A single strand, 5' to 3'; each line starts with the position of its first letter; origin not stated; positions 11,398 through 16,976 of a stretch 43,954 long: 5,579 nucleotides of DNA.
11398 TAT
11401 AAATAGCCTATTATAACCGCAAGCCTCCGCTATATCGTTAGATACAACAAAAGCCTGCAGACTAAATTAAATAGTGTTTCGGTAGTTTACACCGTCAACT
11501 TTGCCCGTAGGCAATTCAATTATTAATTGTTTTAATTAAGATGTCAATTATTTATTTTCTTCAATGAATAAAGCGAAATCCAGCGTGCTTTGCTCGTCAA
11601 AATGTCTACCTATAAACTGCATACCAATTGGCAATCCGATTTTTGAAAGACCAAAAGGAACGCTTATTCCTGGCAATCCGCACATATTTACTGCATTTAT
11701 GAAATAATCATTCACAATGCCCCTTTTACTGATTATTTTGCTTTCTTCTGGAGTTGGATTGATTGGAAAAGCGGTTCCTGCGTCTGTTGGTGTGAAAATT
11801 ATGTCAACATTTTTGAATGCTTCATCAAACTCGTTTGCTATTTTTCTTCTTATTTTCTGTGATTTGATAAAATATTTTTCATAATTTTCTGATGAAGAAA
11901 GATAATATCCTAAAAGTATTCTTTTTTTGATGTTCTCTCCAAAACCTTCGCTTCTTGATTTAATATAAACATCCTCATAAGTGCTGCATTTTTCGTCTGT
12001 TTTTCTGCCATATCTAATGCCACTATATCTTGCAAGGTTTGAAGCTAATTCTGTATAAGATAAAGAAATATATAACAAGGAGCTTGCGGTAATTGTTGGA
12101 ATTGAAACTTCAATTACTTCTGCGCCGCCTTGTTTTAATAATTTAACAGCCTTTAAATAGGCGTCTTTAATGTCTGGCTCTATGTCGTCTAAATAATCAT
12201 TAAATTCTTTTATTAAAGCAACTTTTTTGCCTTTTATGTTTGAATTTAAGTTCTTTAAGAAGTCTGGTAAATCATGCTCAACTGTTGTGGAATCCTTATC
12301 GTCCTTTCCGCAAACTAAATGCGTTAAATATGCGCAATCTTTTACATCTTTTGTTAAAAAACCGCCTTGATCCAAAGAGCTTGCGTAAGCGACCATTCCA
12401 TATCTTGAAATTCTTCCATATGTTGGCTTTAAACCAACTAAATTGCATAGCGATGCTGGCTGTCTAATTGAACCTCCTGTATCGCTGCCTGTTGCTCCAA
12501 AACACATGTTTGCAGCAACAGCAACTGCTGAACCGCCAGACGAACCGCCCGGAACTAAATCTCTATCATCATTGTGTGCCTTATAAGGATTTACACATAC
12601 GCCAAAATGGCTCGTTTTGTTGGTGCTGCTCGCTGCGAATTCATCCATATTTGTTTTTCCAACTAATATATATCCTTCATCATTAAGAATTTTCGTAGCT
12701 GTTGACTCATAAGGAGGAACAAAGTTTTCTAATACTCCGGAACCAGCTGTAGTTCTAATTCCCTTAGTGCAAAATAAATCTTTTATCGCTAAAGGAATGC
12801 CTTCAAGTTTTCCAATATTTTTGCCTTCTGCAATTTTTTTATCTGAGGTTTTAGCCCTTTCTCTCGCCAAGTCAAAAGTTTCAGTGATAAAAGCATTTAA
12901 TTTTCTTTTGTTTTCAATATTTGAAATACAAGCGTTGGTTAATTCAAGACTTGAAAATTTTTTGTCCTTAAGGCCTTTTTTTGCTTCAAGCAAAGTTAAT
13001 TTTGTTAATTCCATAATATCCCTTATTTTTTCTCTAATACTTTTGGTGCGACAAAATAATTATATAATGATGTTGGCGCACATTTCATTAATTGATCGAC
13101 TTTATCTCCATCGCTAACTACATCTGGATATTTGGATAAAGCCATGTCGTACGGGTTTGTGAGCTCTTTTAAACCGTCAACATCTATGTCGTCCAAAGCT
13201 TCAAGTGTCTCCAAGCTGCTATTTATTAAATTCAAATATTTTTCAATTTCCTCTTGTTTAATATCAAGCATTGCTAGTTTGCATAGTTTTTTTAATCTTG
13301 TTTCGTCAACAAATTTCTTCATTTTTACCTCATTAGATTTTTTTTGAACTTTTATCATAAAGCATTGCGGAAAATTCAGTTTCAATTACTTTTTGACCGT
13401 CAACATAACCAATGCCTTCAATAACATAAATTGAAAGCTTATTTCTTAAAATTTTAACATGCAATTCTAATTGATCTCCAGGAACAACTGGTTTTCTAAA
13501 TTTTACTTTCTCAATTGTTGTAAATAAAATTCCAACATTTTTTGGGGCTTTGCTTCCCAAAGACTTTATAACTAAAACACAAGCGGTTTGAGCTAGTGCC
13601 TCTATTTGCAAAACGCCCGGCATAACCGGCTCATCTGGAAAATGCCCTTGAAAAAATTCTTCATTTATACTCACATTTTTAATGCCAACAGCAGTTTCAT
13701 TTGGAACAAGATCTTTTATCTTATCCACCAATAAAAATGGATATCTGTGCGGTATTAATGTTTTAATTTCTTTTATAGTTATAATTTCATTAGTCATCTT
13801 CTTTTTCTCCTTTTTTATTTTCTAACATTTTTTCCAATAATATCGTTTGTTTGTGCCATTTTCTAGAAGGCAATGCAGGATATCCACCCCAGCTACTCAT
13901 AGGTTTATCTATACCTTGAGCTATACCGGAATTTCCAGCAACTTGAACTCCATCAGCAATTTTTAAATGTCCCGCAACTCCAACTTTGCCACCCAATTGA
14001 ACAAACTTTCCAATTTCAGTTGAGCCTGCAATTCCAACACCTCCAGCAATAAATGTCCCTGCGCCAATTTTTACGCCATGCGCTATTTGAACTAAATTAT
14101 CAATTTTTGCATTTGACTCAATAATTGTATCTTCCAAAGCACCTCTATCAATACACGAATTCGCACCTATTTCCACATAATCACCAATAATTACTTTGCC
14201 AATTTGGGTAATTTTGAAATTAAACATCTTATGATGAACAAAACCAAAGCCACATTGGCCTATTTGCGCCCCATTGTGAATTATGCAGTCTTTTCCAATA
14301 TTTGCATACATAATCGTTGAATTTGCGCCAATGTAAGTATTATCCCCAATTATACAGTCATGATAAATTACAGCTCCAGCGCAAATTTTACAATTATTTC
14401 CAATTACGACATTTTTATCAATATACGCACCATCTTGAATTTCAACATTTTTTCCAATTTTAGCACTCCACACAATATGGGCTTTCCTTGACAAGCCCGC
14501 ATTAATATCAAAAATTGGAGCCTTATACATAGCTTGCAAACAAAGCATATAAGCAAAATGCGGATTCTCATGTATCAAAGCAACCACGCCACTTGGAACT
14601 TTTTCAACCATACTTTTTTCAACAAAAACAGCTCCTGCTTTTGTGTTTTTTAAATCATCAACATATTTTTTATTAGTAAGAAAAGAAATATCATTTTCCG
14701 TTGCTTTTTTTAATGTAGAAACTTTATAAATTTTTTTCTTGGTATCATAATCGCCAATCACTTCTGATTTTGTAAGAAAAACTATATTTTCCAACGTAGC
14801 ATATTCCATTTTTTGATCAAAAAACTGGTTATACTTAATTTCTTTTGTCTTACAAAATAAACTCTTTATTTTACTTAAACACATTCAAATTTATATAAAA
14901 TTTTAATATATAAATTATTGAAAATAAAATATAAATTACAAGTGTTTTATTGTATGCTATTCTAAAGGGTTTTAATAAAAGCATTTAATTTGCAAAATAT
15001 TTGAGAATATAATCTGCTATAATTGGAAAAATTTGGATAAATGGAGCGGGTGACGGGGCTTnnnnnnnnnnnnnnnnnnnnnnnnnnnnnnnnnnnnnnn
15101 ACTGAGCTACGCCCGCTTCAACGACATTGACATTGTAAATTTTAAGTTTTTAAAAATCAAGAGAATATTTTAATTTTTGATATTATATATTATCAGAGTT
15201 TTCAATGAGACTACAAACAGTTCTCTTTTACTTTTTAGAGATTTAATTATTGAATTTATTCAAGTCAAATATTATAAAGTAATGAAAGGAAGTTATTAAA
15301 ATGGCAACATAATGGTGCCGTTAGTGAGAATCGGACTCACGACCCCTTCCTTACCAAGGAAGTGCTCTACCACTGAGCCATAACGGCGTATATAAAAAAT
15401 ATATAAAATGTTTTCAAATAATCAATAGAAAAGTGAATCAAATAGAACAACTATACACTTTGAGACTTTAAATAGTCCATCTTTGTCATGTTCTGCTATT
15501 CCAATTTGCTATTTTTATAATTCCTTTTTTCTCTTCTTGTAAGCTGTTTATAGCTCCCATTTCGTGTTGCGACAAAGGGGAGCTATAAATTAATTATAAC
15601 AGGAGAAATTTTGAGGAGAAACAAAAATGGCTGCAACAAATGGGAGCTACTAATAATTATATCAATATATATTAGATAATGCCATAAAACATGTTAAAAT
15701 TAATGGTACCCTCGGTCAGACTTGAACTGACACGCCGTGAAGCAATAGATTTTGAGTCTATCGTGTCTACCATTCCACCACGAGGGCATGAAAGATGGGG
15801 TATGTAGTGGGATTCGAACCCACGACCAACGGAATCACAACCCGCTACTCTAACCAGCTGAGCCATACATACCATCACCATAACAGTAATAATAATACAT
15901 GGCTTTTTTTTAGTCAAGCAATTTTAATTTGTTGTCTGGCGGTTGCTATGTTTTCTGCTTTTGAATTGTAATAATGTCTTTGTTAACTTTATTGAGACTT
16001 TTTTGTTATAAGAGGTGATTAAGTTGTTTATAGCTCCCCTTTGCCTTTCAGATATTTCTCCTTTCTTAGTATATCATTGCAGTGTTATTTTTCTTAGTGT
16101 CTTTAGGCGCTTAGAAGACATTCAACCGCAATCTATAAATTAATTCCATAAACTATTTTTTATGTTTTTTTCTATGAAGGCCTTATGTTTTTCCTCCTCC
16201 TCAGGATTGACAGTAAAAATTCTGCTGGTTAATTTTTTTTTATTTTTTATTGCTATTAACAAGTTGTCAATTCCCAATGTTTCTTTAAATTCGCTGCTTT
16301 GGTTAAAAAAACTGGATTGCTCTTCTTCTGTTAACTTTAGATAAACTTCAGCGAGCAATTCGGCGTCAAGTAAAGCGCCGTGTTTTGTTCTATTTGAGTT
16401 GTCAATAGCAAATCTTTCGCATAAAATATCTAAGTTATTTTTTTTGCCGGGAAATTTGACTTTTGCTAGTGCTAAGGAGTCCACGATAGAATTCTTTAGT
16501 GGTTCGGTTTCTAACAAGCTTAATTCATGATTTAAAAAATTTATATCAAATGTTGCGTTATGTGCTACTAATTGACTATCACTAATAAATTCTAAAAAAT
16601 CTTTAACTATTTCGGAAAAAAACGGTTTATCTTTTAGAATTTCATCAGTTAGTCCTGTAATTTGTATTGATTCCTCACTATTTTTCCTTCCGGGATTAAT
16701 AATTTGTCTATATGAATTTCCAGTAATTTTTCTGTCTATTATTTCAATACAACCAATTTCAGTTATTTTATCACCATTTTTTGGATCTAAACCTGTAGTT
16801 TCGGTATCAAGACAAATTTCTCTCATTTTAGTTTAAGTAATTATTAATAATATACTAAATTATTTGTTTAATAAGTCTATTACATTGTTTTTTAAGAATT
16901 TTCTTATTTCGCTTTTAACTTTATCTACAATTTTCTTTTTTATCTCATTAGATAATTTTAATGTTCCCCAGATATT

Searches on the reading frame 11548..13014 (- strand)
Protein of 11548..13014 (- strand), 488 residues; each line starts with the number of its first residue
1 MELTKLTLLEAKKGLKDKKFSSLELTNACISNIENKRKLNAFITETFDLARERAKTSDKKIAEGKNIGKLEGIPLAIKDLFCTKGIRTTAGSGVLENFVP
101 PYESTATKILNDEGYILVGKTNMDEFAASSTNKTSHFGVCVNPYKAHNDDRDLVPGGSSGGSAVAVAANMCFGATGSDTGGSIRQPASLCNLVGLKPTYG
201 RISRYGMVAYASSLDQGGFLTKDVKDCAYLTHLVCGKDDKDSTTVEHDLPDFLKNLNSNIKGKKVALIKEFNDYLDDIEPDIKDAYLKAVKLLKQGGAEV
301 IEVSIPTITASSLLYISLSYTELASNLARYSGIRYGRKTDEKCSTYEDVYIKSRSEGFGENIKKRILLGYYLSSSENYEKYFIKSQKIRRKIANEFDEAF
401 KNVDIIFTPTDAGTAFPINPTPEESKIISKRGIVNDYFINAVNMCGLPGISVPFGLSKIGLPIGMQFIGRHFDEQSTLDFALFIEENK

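Call 11: search_protein_families(library=pfam, proteins=[window:11548-13014:-], max_evalue=0.1)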
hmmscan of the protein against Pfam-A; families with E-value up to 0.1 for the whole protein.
window:11548-13014:- (488 aa): 1 family
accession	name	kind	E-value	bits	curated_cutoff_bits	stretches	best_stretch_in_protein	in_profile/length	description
PF01425.27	Amidase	-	1.6e-129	433.3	27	1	24-478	1-445/445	Amidase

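Call 15: find_encoding_contigs(protein=window:11548-13014:-, flank=10000, max_places=4)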
Protein window:11548-13014:- (488 aa): 1 contig read that carries it; 1 place shown.
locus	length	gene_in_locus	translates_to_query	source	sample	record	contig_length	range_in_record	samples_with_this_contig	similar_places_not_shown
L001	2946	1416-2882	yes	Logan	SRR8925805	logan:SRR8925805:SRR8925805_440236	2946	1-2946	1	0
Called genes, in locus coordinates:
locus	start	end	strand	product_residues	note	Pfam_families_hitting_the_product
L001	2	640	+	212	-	?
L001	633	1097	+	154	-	PF22817:ApeP-like (weak), PF07977:FabA, PF22818:ApeI-like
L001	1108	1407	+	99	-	PF02686:GatC (weak)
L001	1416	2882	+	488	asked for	PF01425:Amidase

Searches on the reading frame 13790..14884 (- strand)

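Call 95: search_protein_families(library=pfam, proteins=[window:13790-14884:-], max_evalue=0.001)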
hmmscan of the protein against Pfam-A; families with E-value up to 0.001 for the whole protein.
window:13790-14884:- (364 aa): 5 families
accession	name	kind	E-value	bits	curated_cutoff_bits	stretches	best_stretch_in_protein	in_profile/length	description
PF00132.30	Hexapep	-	1.2e-32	110.7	27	3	158-191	1-34/36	Bacterial transferase hexapeptide (six repeats)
PF04613.19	LpxD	-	1.6e-18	66.7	30.8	1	51-117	3-69/70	UDP-3-O-[3-hydroxymyristoyl] glucosamine N-acyltransferase, LpxD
PF25084.1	LbH_EIF2B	-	7.7e-14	52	54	2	171-250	16-92/105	EIF2B subunit epsilon LbH domain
PF14602.12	Hexapep_2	-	8.4e-08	32.2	27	1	178-208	3-32/34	Hexapeptide repeat of succinyl-transferase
PF24894.1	Hexapep_GlmU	-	4.8e-05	23.8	23.3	1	144-210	22-85/104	GlmU-like, C-terminal hexapeptide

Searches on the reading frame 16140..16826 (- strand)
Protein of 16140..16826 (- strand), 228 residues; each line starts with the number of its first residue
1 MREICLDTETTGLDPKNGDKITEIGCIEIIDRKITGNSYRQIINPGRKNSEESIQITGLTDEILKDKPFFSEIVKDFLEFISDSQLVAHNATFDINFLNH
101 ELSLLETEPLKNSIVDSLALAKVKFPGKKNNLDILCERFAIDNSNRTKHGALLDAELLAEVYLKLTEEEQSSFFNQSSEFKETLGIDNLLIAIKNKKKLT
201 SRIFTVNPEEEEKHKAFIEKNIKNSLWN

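Call 95: search_protein_families(library=pfam, proteins=[window:16140-16826:-], max_evalue=0.001)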
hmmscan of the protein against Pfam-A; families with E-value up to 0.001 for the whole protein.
window:16140-16826:- (228 aa): 4 families
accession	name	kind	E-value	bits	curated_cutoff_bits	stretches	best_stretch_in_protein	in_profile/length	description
PF00929.31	RNase_T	-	2.7e-36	126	24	1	4-162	1-164/164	Exonuclease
PF13482.12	RNase_H_2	-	5.3e-07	30.2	22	1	4-122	1-97/165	RNase_H superfamily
PF16473.11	Rv2179c-like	-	1.4e-06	28.5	27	1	3-161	2-172/177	3'-5' exoribonuclease Rv2179c-like domain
PF01612.26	DNA_pol_A_exo1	-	0.00083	19.6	23.6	0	51-140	63-128/173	3'-5' exonuclease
